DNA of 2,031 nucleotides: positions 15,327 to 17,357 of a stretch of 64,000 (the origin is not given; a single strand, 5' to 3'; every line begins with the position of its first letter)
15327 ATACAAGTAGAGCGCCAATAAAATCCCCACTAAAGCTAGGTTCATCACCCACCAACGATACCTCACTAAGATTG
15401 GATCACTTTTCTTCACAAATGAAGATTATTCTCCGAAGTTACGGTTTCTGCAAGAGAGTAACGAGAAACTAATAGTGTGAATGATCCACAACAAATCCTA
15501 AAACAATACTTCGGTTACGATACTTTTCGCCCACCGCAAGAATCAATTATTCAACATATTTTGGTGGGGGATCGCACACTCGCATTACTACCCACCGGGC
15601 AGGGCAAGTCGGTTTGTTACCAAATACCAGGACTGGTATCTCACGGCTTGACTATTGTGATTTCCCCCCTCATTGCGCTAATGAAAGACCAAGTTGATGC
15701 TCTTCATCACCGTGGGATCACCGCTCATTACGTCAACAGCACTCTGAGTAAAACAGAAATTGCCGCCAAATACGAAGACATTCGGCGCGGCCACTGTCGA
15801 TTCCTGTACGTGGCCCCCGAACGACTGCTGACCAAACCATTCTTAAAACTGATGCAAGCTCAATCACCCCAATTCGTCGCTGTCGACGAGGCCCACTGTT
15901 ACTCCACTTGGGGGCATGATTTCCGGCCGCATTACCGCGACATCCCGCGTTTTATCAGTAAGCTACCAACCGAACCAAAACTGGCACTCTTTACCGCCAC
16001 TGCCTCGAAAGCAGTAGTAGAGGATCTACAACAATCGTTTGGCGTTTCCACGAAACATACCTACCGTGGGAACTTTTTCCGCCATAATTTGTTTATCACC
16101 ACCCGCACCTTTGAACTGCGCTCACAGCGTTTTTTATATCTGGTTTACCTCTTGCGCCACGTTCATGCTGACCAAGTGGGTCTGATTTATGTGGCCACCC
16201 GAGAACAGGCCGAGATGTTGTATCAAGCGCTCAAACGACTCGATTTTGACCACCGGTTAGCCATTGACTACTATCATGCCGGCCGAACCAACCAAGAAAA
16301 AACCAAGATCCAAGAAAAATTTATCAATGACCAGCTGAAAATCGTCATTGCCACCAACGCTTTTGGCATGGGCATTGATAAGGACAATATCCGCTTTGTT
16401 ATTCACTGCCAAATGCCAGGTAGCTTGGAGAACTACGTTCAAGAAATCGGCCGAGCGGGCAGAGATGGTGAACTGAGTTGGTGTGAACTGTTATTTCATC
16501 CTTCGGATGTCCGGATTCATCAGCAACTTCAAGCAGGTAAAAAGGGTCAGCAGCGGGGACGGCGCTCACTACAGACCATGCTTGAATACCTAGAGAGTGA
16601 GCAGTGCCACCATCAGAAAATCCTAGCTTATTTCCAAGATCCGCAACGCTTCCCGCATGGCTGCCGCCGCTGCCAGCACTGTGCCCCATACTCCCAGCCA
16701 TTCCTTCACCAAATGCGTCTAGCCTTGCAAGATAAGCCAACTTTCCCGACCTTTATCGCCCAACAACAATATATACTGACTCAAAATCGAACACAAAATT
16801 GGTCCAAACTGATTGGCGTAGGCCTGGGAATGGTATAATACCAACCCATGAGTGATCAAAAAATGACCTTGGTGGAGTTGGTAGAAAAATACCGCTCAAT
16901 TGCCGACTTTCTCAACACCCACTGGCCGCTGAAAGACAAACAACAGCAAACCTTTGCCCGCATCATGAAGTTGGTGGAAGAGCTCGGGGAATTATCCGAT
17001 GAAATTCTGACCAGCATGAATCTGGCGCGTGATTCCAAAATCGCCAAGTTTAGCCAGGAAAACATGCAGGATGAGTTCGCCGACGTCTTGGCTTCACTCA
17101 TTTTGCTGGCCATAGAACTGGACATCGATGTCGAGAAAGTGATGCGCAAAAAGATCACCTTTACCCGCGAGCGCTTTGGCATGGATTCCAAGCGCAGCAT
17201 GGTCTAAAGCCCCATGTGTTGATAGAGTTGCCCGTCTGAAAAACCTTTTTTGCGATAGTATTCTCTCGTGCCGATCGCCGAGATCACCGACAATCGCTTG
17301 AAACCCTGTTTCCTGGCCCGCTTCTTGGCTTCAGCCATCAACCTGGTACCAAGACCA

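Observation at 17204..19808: Bacterial Elp3 divergently paired with a Trm9/ALKBH8-type methyltransferase: predicted eukaryote/archaeal-style mcm5U34 pathway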

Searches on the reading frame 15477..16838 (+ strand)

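Call 3: search_protein_families(library=pfam, proteins=[window:15477-16838:+])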
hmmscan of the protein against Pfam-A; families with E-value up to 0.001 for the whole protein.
window:15477-16838:+ (453 aa): 4 families
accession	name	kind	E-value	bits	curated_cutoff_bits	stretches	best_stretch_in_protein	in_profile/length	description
PF00270.35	DEAD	-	7.5e-29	101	26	1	18-182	1-165/167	DEAD/DEAH box helicase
PF00271.37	Helicase_C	-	7e-24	84.6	23.5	1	221-331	5-110/110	Helicase conserved C-terminal domain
PF16124.10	RecQ_Zn_bind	-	2.9e-09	38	25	1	343-402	2-65/66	RecQ zinc-binding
PF22590.2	Cas3-like_C_2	-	4.1e-05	24.3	27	1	233-330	3-104/106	CRISPR-associated nuclease/helicase Cas3, C-terminal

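Call 4: search_protein_families(library=ncbifam, proteins=[window:15477-16838:+])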
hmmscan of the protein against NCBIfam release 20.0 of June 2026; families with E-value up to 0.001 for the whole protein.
window:15477-16838:+ (453 aa): 29 families (the best 25 are shown)
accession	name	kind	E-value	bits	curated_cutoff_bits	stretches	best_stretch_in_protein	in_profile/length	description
TIGR01389.1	recQ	equivalog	1.1e-134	450.1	640.2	1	5-403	2-393/591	DNA helicase RecQ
TIGR00614.1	recQ_fam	subfamily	5.7e-113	378.2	219.8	1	6-404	1-402/470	RecQ family ATP-dependent DNA helicase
NF008279.0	PRK11057.1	equivalog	1.4e-104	350.7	1015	1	3-403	12-404/608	ATP-dependent DNA helicase RecQ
NF041063.1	DpdF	equivalog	1.6e-63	215.5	550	1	7-353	130-495/813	protein DpdF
TIGR04121.1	DEXH_lig_assoc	equivalog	1.6e-20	72.4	850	1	225-329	241-345/804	ligase-associated DNA damage response DEXH box helicase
NF053631.1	RNA_helic_CshA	equivalog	3e-18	65.9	646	1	12-357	17-358/434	degradosome RNA helicase CshA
TIGR03817.1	DECH_helic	hypoth_equivalog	2.4e-16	59.1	874.1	2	230-336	269-379/742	helicase/secretion neighborhood putative DEAH-box helicase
NF008744.0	PRK11776.1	equivalog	6e-15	54.7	524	1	154-356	166-362/460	ATP-dependent RNA helicase DbpA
NF010338.0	PRK13767.1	equivalog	7e-14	51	849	1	224-329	277-384/877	ATP-dependent helicase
NF053711.1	RNA_heli_RhlE1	exception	1e-13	50.9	750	1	11-332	18-340/434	RNA helicase RhlE1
NF008394.0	PRK11192.1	equivalog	1.3e-13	50.6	507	1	220-333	236-344/441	ATP-dependent RNA helicase SrmB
NF002340.1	PRK01297.1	equivalog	7e-12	44.8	564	1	79-332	100-345/372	ATP-dependent RNA helicase RhlB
NF008642.0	PRK11634.1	equivalog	5.3e-11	41.6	989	1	12-340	24-349/628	DEAD/DEAH family ATP-dependent RNA helicase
NF053710.1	RNA_heli_RhlE2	exception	1.3e-10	40.4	925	1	155-332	173-345/635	RNA helicase RhlE2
NF053636.1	DDHlcsCsdAPsy1082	equivalog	1.4e-10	40.4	890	1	225-332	237-339/512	DEAD/DEAH box helicase CsdA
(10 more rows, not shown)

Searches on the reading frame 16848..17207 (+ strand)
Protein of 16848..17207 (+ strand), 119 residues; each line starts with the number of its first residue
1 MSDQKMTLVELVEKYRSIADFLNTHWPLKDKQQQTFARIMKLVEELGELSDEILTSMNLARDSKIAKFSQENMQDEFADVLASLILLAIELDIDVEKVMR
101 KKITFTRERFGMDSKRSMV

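Call 3: search_protein_families(library=pfam, proteins=[window:16848-17207:+])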
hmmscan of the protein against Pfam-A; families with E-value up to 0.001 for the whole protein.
window:16848-17207:+ (119 aa): 3 families
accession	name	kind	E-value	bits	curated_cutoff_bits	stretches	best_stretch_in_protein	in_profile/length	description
PF12643.12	MazG-like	-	1.8e-07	31.8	27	1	39-113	1-73/85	MazG-like family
PF03819.22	MazG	-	1.2e-05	25.9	22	1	40-101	8-61/74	MazG nucleotide pyrophosphohydrolase domain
PF06892.16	Phage_CP76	-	0.00071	19.9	26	1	30-90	84-142/146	Phage regulatory protein CII (CP76)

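Call 4: search_protein_families(library=ncbifam, proteins=[window:16848-17207:+])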
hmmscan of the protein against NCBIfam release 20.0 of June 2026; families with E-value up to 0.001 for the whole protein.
window:16848-17207:+ (119 aa): 0 families
